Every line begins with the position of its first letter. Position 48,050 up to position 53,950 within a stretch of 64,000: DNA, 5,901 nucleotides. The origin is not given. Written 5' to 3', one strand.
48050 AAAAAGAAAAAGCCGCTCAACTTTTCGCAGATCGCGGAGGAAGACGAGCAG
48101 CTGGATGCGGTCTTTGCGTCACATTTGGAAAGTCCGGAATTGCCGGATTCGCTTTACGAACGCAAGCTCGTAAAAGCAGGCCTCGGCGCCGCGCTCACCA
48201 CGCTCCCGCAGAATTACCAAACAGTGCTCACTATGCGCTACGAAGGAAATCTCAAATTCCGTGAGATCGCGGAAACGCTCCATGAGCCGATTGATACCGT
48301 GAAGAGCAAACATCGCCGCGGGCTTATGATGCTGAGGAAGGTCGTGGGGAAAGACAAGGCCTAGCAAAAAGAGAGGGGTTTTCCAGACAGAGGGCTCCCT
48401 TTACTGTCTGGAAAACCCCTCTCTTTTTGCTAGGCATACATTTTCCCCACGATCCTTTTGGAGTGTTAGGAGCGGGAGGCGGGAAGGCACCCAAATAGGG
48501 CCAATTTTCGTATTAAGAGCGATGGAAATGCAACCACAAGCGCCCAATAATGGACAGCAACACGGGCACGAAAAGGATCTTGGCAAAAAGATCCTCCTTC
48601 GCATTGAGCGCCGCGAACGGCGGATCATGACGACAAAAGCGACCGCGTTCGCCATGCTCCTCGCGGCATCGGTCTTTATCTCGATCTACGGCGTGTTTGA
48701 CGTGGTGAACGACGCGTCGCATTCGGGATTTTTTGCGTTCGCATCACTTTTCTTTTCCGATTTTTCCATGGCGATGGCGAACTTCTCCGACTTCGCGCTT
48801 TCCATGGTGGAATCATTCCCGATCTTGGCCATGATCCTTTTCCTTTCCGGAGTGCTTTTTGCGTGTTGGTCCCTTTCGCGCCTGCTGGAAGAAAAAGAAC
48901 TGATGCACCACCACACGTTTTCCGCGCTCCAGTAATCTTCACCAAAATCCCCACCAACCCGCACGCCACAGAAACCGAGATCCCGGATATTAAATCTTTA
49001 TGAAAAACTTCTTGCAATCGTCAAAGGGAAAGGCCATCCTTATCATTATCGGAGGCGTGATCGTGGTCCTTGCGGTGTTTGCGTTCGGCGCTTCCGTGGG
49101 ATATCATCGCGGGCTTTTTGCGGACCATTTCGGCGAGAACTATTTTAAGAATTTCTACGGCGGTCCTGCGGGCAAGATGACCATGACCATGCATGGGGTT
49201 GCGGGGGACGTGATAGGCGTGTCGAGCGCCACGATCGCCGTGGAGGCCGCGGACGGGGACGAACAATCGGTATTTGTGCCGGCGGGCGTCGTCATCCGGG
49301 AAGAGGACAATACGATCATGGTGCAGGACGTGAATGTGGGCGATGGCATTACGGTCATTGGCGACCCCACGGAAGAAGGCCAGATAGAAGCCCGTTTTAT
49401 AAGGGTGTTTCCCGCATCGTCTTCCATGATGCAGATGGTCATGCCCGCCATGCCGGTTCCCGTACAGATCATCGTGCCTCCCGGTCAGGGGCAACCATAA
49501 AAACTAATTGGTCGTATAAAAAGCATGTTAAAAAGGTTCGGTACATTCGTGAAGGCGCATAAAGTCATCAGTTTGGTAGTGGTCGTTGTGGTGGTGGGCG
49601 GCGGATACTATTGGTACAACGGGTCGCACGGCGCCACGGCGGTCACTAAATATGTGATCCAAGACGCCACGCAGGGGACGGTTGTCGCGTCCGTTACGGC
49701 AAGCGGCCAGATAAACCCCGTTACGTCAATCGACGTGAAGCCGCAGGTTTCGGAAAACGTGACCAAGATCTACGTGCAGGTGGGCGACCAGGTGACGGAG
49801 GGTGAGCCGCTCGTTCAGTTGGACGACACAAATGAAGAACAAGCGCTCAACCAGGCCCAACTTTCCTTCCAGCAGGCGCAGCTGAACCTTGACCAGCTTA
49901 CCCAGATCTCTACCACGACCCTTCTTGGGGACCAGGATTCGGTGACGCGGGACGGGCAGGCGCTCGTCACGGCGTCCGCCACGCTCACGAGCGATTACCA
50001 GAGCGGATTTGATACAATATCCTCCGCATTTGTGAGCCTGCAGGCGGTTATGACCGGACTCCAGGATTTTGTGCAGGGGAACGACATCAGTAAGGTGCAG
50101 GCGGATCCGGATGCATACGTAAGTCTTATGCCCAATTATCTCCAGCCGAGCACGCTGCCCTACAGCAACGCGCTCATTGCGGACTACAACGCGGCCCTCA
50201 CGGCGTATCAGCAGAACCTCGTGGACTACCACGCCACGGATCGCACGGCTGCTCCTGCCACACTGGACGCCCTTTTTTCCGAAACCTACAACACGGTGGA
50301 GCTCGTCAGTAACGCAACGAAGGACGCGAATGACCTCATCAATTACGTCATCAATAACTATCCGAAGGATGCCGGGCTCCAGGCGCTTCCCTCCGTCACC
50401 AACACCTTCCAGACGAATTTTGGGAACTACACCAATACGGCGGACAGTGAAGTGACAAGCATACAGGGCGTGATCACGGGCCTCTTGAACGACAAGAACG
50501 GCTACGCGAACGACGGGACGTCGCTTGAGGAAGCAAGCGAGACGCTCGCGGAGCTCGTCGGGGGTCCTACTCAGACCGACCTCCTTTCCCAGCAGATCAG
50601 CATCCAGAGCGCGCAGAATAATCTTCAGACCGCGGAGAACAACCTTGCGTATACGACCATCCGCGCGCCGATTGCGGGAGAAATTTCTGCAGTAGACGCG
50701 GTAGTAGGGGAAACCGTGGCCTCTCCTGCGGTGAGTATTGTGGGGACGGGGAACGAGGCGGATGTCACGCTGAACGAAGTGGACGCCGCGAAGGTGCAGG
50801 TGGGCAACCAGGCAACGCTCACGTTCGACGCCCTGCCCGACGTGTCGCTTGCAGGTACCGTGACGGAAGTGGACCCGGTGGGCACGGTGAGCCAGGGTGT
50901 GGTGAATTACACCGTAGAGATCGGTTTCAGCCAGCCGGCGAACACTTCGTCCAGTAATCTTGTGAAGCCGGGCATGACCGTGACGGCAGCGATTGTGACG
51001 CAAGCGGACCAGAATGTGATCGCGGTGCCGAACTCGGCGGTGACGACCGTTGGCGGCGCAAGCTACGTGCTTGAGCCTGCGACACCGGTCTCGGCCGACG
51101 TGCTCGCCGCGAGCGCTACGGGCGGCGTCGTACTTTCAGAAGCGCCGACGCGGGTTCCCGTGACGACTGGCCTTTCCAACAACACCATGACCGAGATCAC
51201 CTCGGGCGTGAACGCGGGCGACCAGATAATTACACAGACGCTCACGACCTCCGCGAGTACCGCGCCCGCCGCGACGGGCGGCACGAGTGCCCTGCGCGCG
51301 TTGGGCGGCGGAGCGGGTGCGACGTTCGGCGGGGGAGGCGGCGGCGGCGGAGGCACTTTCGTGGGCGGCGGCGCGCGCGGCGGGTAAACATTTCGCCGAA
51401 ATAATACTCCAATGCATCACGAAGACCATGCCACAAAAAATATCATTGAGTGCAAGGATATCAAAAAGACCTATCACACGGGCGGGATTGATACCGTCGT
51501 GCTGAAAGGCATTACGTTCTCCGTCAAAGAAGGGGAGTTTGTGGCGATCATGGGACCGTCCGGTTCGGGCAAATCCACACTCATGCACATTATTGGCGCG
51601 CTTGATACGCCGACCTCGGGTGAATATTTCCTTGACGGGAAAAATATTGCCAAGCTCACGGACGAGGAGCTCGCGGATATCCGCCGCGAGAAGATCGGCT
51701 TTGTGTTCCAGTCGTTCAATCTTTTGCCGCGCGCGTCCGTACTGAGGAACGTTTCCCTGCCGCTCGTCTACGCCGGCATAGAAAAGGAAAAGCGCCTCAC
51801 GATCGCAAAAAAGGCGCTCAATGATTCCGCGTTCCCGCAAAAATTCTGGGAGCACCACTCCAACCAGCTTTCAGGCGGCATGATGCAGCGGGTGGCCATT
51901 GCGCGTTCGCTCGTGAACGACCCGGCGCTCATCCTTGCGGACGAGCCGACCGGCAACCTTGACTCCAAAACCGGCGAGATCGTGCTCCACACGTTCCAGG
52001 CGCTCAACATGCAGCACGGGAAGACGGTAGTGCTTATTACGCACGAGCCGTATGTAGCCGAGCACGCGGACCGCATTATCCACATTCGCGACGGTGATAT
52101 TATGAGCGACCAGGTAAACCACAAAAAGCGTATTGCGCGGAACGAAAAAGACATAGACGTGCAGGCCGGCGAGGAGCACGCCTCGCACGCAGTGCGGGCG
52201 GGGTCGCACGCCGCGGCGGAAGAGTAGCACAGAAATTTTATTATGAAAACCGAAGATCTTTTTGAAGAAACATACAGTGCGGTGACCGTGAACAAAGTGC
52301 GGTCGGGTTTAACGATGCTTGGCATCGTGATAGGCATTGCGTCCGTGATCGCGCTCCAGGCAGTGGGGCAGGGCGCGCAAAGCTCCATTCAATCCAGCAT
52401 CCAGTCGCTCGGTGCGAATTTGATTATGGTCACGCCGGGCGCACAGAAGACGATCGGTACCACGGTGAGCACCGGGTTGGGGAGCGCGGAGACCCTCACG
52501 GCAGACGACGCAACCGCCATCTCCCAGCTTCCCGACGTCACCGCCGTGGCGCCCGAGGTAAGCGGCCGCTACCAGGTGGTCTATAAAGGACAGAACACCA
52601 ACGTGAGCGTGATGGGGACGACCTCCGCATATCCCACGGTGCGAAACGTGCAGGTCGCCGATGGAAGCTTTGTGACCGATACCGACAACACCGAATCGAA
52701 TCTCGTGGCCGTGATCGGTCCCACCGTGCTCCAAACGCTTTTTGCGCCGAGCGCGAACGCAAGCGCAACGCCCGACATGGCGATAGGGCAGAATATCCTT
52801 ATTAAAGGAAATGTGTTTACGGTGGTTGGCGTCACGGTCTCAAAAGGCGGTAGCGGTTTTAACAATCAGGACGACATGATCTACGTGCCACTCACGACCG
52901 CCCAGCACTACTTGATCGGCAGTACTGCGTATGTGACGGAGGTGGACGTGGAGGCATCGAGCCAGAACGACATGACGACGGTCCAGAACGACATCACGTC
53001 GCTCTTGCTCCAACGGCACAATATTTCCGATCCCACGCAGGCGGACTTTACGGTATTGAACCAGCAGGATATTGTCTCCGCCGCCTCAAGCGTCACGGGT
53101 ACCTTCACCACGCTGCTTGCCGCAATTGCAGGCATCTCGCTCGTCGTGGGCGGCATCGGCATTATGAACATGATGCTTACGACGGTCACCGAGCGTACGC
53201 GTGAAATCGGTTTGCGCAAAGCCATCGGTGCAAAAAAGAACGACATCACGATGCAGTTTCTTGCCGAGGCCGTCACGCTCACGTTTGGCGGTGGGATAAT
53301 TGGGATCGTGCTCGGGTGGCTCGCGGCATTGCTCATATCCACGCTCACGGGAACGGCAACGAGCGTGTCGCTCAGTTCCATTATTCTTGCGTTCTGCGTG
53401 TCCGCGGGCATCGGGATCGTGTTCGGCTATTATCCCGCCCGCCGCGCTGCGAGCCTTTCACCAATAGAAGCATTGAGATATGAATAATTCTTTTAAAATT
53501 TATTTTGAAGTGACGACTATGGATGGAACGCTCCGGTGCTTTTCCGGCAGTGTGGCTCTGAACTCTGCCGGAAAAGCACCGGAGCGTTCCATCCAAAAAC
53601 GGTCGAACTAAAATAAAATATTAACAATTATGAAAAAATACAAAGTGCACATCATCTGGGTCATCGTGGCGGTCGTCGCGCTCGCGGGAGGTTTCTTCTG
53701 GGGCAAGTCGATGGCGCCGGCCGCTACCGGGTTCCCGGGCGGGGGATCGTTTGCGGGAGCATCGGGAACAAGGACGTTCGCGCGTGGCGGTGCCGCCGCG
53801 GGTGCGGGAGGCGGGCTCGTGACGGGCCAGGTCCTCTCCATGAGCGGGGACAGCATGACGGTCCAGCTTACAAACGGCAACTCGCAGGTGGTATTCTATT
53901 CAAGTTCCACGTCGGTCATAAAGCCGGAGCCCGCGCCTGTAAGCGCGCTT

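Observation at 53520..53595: H5: 31-bp perfect palindrome after the MacB-like permease, with a loop nearly identical (reverse complement) to the H1 loop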

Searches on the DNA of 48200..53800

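Call 82: search_rna_families(source=window, start=48200, end=53800, threshold=evalue, max_evalue=1)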
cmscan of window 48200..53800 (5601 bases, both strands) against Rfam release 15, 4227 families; matches with E-value up to 1: 10.
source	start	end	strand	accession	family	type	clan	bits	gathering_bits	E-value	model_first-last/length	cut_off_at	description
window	53520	53595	-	RF03510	mir-3660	Gene; miRNA;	-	43.1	70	8.1e-07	1-82/82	no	mir-3660 microRNA precursor family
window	53520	53595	-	RF00718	mir-431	Gene; miRNA;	-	34.1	70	0.0041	1-86/86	no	mir-431 microRNA precursor family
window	53520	53655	+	RF04184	BTnc060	Gene; sRNA;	-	33.5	228.9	0.019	1-213/213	no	Bacteroides sRNA BTnc060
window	48345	48449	+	RF03598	MIR6024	Gene; miRNA;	-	32.9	72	0.00054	1-99/99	no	MIR6024 microRNA precursor family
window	48359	48435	-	RF00979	mir-553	Gene; miRNA;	-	30.7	82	0.0058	1-62/62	no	mir-553 microRNA precursor family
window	48359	48435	+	RF00639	mir-515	Gene; miRNA;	CL00096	28.9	68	0.011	1-87/87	no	mir-515 microRNA precursor family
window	48364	48430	+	RF00979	mir-553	Gene; miRNA;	-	26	82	0.11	7-56/62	no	mir-553 microRNA precursor family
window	48355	48439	+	RF00773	mir-298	Gene; miRNA;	-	25.6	80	0.051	1-85/85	no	mir-298 microRNA precursor family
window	48358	48437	-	RF00249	mir-46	Gene; miRNA;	-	25.1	44.7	0.1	1-85/85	no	mir-46/mir-47/mir-281 microRNA precursor family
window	48362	48431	+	RF03181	mir-2755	Gene; miRNA;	-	23.9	76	0.046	1-74/74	no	mir-2755 microRNA precursor family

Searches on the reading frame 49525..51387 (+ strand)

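Call 16: search_protein_families(library=pfam, proteins=[window:49525-51387:+])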
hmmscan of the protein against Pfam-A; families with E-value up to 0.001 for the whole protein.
window:49525-51387:+ (620 aa): 2 families
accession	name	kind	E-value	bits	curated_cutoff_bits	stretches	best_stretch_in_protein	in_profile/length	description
PF13437.12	HlyD_3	-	2.6e-09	38.2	22.2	1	378-471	1-96/106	HlyD family secretion protein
PF16576.10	HlyD_D23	-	2.1e-08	34.2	30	1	361-452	92-187/214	Barrel-sandwich domain of CusB or HlyD membrane-fusion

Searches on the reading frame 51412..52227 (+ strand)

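Call 16: search_protein_families(library=pfam, proteins=[window:51412-52227:+])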
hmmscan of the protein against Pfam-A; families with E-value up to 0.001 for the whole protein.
window:51412-52227:+ (271 aa): 3 families
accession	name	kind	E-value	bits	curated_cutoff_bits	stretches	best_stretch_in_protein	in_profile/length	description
PF00005.33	ABC_tran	-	1.2e-34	120.3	25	1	31-180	1-136/137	ABC transporter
PF02463.25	SMC_N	-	4.9e-05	23.3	40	0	41-226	24-212/220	RecF/RecN/SMC N terminal domain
PF13555.12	AAA_29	-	0.00021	21.4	27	1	35-63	16-44/61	P-loop containing region of AAA domain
